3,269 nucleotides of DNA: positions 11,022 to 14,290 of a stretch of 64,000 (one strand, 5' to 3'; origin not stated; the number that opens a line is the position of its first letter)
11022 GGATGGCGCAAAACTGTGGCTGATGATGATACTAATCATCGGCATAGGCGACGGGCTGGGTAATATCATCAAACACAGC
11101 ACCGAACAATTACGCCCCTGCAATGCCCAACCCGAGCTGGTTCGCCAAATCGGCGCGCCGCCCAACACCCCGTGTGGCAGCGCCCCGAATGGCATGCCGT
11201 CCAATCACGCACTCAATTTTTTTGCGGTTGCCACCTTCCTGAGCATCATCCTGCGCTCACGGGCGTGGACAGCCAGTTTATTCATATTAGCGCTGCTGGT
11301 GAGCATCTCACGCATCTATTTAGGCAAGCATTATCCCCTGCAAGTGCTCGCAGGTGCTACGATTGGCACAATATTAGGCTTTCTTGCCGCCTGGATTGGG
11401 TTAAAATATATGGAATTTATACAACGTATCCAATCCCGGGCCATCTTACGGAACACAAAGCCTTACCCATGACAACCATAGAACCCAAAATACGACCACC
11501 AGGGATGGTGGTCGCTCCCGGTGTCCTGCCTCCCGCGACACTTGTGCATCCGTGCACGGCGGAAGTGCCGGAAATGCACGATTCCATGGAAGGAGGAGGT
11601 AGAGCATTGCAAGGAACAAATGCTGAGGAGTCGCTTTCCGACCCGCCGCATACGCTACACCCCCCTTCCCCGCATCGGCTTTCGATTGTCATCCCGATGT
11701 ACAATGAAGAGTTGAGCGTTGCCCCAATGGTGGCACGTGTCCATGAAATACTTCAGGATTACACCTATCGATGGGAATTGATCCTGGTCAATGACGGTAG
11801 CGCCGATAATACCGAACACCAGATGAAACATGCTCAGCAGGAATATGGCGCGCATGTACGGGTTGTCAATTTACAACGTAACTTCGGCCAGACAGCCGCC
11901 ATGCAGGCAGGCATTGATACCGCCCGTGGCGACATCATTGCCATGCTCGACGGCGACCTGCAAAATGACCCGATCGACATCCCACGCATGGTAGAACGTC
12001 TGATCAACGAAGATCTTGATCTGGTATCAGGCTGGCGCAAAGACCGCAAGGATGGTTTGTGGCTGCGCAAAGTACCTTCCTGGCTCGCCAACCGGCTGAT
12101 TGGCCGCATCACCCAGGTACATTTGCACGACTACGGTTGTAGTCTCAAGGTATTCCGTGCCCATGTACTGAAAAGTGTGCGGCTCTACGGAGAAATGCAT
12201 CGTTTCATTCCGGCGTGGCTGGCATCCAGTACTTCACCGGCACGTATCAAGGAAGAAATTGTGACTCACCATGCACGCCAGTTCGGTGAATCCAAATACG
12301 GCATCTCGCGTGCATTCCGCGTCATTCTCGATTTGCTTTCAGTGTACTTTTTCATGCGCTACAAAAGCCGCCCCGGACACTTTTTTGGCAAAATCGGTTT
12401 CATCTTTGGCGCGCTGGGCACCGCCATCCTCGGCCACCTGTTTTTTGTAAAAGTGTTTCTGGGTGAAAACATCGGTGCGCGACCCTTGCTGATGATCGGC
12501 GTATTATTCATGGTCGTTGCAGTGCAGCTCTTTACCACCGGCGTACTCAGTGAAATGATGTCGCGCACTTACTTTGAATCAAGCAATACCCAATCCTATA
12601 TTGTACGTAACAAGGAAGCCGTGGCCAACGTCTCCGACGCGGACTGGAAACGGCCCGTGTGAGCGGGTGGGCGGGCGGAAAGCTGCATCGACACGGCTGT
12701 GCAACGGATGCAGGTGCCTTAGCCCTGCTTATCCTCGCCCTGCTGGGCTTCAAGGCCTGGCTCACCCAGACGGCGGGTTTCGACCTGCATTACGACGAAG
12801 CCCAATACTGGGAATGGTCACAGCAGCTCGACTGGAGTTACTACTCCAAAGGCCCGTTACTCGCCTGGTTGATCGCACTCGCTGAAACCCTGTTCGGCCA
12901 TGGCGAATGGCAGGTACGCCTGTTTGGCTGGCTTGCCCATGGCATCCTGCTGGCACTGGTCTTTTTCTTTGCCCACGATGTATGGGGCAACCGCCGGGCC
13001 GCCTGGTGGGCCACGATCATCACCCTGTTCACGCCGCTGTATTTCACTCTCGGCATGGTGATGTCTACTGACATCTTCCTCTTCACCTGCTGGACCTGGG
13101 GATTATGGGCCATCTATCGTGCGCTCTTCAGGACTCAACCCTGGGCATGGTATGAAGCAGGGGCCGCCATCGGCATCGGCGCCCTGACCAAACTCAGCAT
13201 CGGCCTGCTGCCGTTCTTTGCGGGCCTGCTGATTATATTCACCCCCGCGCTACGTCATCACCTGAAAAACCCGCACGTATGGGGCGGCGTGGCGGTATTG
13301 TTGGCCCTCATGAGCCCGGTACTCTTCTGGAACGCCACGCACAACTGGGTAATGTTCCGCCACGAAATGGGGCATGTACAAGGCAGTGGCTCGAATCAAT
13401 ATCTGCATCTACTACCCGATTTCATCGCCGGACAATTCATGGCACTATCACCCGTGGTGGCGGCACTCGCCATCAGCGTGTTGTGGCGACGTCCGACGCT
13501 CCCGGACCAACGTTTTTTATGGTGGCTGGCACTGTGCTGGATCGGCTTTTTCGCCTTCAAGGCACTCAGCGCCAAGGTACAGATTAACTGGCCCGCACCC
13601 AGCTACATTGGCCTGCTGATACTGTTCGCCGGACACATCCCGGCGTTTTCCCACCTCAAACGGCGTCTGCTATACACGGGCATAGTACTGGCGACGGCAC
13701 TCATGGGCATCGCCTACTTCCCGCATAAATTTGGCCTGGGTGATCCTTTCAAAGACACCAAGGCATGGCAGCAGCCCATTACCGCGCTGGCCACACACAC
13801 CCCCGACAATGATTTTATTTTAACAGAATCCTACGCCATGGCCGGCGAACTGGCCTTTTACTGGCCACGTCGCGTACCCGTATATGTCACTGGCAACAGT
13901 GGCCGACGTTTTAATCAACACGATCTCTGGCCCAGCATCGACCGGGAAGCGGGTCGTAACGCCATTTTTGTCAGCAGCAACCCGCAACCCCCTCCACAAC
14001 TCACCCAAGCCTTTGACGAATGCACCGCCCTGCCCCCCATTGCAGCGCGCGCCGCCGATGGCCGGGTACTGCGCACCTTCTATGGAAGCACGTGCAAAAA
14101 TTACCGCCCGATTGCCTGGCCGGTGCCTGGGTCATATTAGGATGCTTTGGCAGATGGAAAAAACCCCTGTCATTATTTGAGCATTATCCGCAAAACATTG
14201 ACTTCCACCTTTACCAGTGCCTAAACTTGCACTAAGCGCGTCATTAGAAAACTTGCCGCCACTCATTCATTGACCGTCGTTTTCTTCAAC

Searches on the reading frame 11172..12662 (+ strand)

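Call 97: search_protein_families(library=pfam, proteins=[window:11172-12662:+], max_evalue=0.00001)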
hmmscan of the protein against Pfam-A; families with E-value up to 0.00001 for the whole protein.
window:11172-12662:+ (496 aa): 3 families
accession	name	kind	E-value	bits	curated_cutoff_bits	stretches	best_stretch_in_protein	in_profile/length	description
PF00535.33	Glycos_transf_2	-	1.9e-32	112.9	23.3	1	171-335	1-166/168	Glycosyl transferase family 2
PF13641.12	Glyco_tranf_2_3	-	1.3e-08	35.6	27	1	168-283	1-117/230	Glycosyltransferase like family 2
PF10111.15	Glyco_tranf_2_2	-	8.3e-08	32.5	27.3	1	171-263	1-92/276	Glycosyltransferase like family 2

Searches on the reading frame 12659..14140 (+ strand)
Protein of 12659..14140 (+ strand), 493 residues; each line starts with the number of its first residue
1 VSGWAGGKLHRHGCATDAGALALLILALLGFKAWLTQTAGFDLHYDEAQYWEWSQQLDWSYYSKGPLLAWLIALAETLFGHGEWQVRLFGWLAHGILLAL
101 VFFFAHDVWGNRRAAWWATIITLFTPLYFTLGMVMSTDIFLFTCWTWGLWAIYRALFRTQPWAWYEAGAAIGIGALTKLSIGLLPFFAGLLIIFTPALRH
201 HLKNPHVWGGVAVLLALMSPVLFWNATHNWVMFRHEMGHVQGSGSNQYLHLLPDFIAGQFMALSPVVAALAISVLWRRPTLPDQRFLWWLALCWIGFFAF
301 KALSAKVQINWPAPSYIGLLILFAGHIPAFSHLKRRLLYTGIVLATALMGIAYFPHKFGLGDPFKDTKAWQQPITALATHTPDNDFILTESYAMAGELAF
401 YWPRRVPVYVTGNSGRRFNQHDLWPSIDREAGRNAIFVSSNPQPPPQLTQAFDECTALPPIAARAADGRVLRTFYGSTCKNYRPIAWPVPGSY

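Call 97: search_protein_families(library=pfam, proteins=[window:12659-14140:+], max_evalue=0.00001)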
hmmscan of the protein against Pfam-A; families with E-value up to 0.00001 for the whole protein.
window:12659-14140:+ (493 aa): 2 families
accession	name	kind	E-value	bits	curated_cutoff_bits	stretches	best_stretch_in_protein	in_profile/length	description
PF13231.12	PMT_2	-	1.7e-26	93.8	26.1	1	64-224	2-160/160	Dolichyl-phosphate-mannose-protein mannosyltransferase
PF02366.24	PMT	-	6e-10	39.5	22.7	1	59-194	57-198/245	Dolichyl-phosphate-mannose-protein mannosyltransferase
